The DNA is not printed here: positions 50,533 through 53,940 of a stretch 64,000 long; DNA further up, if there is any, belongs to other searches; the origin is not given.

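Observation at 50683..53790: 1035-aa cysteine-free protein with Gly/Asp loop clusters: RsaA/SapA-like S-layer candidate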

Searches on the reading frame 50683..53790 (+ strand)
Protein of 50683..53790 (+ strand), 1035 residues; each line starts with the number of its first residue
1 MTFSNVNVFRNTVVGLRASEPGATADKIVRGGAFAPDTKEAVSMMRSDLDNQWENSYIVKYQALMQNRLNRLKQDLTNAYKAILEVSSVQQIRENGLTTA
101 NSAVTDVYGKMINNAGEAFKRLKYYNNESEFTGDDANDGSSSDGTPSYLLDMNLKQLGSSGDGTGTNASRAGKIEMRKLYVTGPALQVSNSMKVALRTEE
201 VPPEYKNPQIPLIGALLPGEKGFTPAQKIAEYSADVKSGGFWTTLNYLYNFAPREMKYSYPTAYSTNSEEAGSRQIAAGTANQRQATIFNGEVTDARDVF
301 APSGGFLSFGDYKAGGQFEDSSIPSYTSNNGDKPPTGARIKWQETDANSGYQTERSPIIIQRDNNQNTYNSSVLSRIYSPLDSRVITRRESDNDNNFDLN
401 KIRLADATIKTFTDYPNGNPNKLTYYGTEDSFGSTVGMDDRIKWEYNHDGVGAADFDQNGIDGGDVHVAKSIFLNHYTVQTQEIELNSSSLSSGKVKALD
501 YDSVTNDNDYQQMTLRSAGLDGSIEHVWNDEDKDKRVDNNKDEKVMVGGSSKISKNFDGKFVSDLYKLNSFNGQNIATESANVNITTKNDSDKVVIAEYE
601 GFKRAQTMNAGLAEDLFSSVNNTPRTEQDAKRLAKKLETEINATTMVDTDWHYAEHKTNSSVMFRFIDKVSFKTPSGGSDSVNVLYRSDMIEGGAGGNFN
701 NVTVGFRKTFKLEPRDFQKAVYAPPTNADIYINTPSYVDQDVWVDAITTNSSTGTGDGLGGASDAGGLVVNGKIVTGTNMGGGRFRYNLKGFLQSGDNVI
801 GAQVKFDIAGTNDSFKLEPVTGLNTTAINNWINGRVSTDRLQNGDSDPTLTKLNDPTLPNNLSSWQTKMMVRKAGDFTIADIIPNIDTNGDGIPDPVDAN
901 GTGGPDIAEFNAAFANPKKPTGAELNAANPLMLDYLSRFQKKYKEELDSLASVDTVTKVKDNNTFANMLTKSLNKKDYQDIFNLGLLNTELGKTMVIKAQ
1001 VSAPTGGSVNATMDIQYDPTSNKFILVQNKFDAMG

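Call 8: search_protein_families(library=pfam, proteins=[window:50683-53790:+], max_evalue=0.01)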
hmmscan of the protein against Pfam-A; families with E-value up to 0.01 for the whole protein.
window:50683-53790:+ (1035 aa): 0 families

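Call 11: find_homologous_proteins(query=window:50683-53787:+)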
Query window:50683-53787:+ (1035 aa): 37 proteins with E <= 0.001 among 8000 candidates.
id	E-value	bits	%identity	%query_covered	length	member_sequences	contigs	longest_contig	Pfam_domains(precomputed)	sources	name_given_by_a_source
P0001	0.0e+0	2306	99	100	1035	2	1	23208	-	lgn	-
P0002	0.0e+0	1670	73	100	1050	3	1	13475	-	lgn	-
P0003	0.0e+0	1527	67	100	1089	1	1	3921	-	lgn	-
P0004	0.0e+0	1455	67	100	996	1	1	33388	-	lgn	-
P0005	0.0e+0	1148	56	100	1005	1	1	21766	-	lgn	-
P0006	0.0e+0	1089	55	100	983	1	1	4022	-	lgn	-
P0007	0.0e+0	1084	54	100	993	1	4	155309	-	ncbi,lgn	-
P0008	0.0e+0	1041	52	100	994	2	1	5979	-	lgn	-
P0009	0.0e+0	1012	51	100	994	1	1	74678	-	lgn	-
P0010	1.7e-244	832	46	100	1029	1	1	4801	-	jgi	jgi:hypothetical protein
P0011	1.2e-236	806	45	100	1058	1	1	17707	-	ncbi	-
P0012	3.6e-211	722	39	100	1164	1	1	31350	-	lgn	-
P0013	6.1e-211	721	42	84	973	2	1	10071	-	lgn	-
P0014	1.1e-203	697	39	93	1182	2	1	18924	-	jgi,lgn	jgi:hypothetical protein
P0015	7.0e-196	671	40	100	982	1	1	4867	-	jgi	jgi:hypothetical protein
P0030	2.7e-39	153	31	35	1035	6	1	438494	-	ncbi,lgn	-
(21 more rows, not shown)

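Call 13: find_encoding_contigs(protein=P0007, flank=10000, max_places=3)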
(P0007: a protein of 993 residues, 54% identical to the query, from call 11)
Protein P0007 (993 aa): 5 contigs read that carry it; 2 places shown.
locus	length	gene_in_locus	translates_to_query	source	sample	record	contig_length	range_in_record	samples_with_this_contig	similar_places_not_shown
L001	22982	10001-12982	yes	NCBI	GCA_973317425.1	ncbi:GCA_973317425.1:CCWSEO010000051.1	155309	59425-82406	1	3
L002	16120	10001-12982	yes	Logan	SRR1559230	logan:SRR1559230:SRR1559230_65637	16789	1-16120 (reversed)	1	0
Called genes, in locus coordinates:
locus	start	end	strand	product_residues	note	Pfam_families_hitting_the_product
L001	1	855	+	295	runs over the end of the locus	PF04055:Radical_SAM, PF13353:Fer4_12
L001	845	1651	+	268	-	PF00149:Metallophos (weak), PF12850:Metallophos_2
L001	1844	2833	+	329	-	-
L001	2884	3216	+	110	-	PF01627:Hpt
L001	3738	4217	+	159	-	-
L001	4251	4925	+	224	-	-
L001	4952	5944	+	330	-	-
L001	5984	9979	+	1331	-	-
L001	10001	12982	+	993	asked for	-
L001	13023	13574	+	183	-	-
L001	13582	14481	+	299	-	PF13424:TPR_12, PF14559:TPR_19 (weak), PF00515:TPR_1, PF07719:TPR_2, PF13181:TPR_8, PF13424:TPR_12, PF13414:TPR_11 (weak), PF25062:ARM_TT21_N (weak), +16 more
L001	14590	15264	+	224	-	-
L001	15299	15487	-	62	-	-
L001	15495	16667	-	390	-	PF00108:Thiolase_N, PF02803:Thiolase_C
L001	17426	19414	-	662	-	PF00270:DEAD (faint), PF04851:ResIII, PF17757:UvrB_inter, PF27431:UvrB_3rd, PF00271:Helicase_C, PF12344:UvrB, PF02151:UVR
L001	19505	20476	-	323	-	-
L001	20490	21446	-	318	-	-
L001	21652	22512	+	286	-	PF00763:THF_DHG_CYH, PF02882:THF_DHG_CYH_C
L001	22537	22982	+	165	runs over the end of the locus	PF04461:YajQ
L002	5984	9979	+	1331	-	-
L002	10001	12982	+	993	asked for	-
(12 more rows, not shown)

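Call 18: find_related_loci(query=A1, collection=genome_contigs, flank=10000)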
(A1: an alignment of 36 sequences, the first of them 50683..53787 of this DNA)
Query A1 (1035 aa) in genome_contigs; peptide patterns used: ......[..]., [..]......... (x = any residue, [..] = any of these).
71 stretches matched a pattern; 15 encode a relative of the query (tblastn E <= 1e-3); 15 distinct loci.
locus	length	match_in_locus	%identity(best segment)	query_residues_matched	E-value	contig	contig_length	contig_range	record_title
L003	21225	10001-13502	43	1-1035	0e+0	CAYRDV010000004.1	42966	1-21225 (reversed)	MAG TPA_asm: uncultured Candidatus Sericytochromatia bacterium isolate binchicken_co248_139 genome assembly, contig: NOD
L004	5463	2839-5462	37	1-1019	4e-145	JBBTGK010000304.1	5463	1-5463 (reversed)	MAG: Cyanobacteriota bacterium isolate H41-bin165_1 H41_bin165_1_000000000309, whole genome shotgun sequence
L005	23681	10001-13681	37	1-1033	0e+0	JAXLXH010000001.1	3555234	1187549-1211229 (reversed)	MAG: Candidatus Sericytochromatia bacterium isolate STL-CYA2 C3.87.fa-1, whole genome shotgun sequence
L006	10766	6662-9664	32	1-1033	7e-37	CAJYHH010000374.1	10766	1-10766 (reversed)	MAG: Candidatus Sericytochromatia bacterium isolate maxbin_SP350_1.003_cleaned genome assembly, contig: k127_166832, who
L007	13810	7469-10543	31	1-1033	4e-36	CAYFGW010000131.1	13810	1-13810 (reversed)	MAG TPA_asm: uncultured Candidatus Sericytochromatia bacterium isolate ERP003628_co1_38 genome assembly, contig: NODE_25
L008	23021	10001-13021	31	1-1033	5e-36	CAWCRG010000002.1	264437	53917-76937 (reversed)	MAG: Candidatus Sericytochromatia bacterium isolate MFD03250.bin.2.6 genome assembly, contig: contig_13863, whole genome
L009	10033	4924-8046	31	1-1031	2e-35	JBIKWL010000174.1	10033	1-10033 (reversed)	MAG: Candidatus Sericytochromatia bacterium isolate ME2015-09-13_3300035666_group6_bin207 Rohwer_bin1392_scaffold_8221_c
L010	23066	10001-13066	31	1-1031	2e-35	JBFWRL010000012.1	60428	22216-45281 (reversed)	MAG: Candidatus Sericytochromatia bacterium isolate CA_2019_TPBF_205 NODE_3620_length_60428_cov_4.667617_TPBF, whole gen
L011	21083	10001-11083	31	1-364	8e-35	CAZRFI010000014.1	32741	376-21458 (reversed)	MAG TPA_asm: uncultured Candidatus Sericytochromatia bacterium isolate binchicken_co266_209 genome assembly, contig: NOD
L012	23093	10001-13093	31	1-1031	2e-33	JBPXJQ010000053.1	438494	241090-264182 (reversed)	MAG: Candidatus Blackallbacteria bacterium isolate mt_P12 k141_59046, whole genome shotgun sequence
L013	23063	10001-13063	31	1-1031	3e-33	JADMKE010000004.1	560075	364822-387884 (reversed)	MAG: Candidatus Sericytochromatia bacterium isolate MAG_89 NODE_7_length_560075_cov_19.663200, whole genome shotgun sequ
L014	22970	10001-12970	31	1-1033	2e-32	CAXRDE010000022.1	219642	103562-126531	MAG: Candidatus Sericytochromatia bacterium isolate CJ05B_2.89 genome assembly, contig: k141_668773, whole genome shotgu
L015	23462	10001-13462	31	25-1033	6e-32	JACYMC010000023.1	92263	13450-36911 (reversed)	MAG: Candidatus Sericytochromatia bacterium isolate T60_A2020_004 NODE_197_length_92263_cov_13.1444, whole genome shotgu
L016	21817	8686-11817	30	1-1033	3e-30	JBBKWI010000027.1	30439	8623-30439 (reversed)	MAG: Candidatus Sericytochromatia bacterium isolate metabat_bins.305 k119_2583012, whole genome shotgun sequence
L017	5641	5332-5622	39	1-96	2e-14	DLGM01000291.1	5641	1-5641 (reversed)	MAG TPA_asm: Cyanobacteria bacterium UBA7694 UBA7694_contig_13911, whole genome shotgun sequence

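Call 22: search_solved_structures(query=A1, max_evalue=1)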
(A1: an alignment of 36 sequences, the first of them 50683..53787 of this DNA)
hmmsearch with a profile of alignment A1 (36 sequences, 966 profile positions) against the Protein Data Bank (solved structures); distinct sequences matched with E-value up to 1: 5.
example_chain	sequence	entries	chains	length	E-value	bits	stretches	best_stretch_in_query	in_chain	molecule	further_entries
3gm8_A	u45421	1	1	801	0.0066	17.8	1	726-789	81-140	Glycoside hydrolase family 2, candidate beta-glycosidase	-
5t98_A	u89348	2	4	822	0.032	15.6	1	724-784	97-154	Glycoside Hydrolase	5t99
2w1w_A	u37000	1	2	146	0.14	13.5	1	737-801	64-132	LIPOLYTIC ENZYME, G-D-S-L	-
2w47_A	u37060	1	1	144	0.14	13.4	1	737-801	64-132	LIPOLYTIC ENZYME, G-D-S-L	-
2kt8_A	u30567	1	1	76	0.76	11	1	83-132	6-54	Probable surface protein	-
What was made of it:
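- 52780..53292 (+): Residues ~700-870: galactose-binding-domain-like (lectin/CBM-type) beta-sandwich. Family profile against PDB sequences, E 0.0066, to the GH2 enzyme 3gm8 (residues 81-140; call 22).
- On RTX / T1SS-secreted S-layer proteins (RsaA type): The family profile against all PDB chain sequences hits only sugar-binding domains (call 22).
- On Galactose-binding domain-like (CBM/lectin) fold, residues ~700-870 only: HMM E 0.0066 (call 22).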

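Call 23: search_protein_families(library=ncbifam, proteins=[window:50683-53787:+, L001:4952-5944:+, L001:5984-9979:+], max_evalue=0.01)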
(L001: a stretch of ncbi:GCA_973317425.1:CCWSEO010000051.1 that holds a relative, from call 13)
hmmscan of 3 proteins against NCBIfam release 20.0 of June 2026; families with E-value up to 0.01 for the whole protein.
window:50683-53787:+ (1035 aa): 0 families

L001:4952-5944:+ (330 aa): 0 families

L001:5984-9979:+ (1331 aa): 0 families

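Call 24: search_protein_families(library=phrogs, proteins=[window:50683-53787:+, L001:4952-5944:+, L001:5984-9979:+], max_evalue=0.01)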
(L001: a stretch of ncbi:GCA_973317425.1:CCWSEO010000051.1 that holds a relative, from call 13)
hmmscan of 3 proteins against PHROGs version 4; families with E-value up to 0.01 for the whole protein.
window:50683-53787:+ (1035 aa): 0 families

L001:4952-5944:+ (330 aa): 0 families

L001:5984-9979:+ (1331 aa): 0 families

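Call 33: find_encoding_contigs(protein=P0001, flank=10000, max_places=3)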
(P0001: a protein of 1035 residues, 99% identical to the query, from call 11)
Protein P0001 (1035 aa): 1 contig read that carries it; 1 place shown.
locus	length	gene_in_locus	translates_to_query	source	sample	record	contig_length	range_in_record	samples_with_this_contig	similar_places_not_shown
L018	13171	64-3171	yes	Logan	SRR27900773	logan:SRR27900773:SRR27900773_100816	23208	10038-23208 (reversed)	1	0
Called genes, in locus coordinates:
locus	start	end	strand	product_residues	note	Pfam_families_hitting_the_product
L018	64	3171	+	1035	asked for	-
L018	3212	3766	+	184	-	-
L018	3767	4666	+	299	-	-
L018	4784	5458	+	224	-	-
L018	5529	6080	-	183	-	-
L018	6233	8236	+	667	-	PF17391:Urocanase_N, PF01175:Urocanase, PF17392:Urocanase_C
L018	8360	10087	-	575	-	PF00496:SBP_bac_5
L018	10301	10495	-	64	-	PF01192:RNA_pol_Rpb6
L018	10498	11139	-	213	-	PF00625:Guanylate_kin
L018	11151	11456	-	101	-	PF04025:RemA-like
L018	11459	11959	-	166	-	PF07963:N_methyl (weak)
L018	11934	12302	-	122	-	PF02410:RsfS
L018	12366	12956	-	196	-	PF01966:HD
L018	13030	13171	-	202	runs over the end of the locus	PF01467:CTP_transf_like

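Call 35: find_encoding_contigs(protein=P0002, flank=10000, max_places=2)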
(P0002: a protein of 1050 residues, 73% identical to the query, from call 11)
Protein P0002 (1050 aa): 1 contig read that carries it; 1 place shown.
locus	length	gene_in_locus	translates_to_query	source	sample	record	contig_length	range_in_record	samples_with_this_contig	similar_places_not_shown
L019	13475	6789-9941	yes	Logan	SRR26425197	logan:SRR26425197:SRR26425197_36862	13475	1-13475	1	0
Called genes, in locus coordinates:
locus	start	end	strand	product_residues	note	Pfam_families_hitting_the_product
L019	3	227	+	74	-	?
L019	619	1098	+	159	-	-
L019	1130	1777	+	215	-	-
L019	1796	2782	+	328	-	-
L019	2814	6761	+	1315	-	-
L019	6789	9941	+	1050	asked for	-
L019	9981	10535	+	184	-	-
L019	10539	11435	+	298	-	-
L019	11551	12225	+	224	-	-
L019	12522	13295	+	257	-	-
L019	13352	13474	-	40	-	?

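Call 36: find_encoding_contigs(protein=P0004, flank=10000, max_places=2)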
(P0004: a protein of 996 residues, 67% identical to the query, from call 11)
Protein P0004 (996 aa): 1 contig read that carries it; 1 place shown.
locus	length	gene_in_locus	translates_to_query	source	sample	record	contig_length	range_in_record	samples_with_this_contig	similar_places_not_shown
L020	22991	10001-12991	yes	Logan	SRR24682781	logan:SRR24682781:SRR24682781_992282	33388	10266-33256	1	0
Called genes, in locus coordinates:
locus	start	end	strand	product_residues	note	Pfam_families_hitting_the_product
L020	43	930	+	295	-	PF04055:Radical_SAM, PF13353:Fer4_12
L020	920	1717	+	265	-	PF12850:Metallophos_2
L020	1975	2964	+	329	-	-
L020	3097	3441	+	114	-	PF01627:Hpt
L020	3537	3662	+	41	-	-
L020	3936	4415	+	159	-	-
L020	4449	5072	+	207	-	-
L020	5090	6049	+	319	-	-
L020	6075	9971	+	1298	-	-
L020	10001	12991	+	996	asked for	-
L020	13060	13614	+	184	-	-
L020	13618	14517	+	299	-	-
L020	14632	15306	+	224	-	-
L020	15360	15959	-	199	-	-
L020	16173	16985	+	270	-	-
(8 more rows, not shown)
